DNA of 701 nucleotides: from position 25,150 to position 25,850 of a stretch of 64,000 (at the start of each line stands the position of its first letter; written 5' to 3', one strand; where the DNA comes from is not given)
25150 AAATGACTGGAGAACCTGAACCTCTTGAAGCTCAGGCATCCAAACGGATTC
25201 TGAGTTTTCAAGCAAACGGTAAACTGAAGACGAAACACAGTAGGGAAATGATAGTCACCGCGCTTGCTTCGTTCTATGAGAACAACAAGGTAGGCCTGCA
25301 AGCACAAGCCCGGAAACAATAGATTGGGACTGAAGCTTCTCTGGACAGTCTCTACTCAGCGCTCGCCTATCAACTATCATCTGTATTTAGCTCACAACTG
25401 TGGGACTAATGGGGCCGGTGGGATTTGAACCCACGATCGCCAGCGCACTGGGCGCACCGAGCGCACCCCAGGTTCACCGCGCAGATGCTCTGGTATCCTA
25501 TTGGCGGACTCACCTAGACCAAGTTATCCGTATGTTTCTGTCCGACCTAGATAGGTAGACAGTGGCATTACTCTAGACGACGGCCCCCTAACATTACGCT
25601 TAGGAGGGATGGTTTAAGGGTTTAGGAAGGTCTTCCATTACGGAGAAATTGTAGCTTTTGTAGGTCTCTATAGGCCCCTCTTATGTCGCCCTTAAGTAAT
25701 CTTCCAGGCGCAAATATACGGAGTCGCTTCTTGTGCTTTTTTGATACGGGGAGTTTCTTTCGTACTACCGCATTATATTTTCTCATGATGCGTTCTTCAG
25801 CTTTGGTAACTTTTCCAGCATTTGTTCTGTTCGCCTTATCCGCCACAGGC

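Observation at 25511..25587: The att core stops exactly at a tRNA intron boundary, and the element-side arm resembles the spliced (intron-less) tRNA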

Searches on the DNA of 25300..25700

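Call 7: search_rna_families(source=window, start=25300, end=25700, threshold=evalue, max_evalue=10, show_alignments=3)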
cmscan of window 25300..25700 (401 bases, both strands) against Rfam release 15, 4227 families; matches with E-value up to 10: 4.
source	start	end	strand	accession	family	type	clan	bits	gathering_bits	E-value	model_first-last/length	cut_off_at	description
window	25407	25587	-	RF00023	tmRNA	Gene;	CL00001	23.8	47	7.2e-08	1-374/374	no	transfer-messenger RNA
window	25409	25455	+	RF04354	Plastid-ycf2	Cis-reg;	-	17.9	65.7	0.46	1-75/75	no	Plastid-ycf2 5UTR RNA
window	25411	25447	-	RF01684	mascRNA-menRNA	Gene;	-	16.6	42.5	1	1-56/56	no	MALAT1-associated small cytoplasmic RNA/MEN beta RNA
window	25418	25434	+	RF04351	Plastid-psbl-rps4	Cis-reg;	-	13.9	68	4.3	9-25/53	no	Plastid-psbl-rps4 3UTR RNA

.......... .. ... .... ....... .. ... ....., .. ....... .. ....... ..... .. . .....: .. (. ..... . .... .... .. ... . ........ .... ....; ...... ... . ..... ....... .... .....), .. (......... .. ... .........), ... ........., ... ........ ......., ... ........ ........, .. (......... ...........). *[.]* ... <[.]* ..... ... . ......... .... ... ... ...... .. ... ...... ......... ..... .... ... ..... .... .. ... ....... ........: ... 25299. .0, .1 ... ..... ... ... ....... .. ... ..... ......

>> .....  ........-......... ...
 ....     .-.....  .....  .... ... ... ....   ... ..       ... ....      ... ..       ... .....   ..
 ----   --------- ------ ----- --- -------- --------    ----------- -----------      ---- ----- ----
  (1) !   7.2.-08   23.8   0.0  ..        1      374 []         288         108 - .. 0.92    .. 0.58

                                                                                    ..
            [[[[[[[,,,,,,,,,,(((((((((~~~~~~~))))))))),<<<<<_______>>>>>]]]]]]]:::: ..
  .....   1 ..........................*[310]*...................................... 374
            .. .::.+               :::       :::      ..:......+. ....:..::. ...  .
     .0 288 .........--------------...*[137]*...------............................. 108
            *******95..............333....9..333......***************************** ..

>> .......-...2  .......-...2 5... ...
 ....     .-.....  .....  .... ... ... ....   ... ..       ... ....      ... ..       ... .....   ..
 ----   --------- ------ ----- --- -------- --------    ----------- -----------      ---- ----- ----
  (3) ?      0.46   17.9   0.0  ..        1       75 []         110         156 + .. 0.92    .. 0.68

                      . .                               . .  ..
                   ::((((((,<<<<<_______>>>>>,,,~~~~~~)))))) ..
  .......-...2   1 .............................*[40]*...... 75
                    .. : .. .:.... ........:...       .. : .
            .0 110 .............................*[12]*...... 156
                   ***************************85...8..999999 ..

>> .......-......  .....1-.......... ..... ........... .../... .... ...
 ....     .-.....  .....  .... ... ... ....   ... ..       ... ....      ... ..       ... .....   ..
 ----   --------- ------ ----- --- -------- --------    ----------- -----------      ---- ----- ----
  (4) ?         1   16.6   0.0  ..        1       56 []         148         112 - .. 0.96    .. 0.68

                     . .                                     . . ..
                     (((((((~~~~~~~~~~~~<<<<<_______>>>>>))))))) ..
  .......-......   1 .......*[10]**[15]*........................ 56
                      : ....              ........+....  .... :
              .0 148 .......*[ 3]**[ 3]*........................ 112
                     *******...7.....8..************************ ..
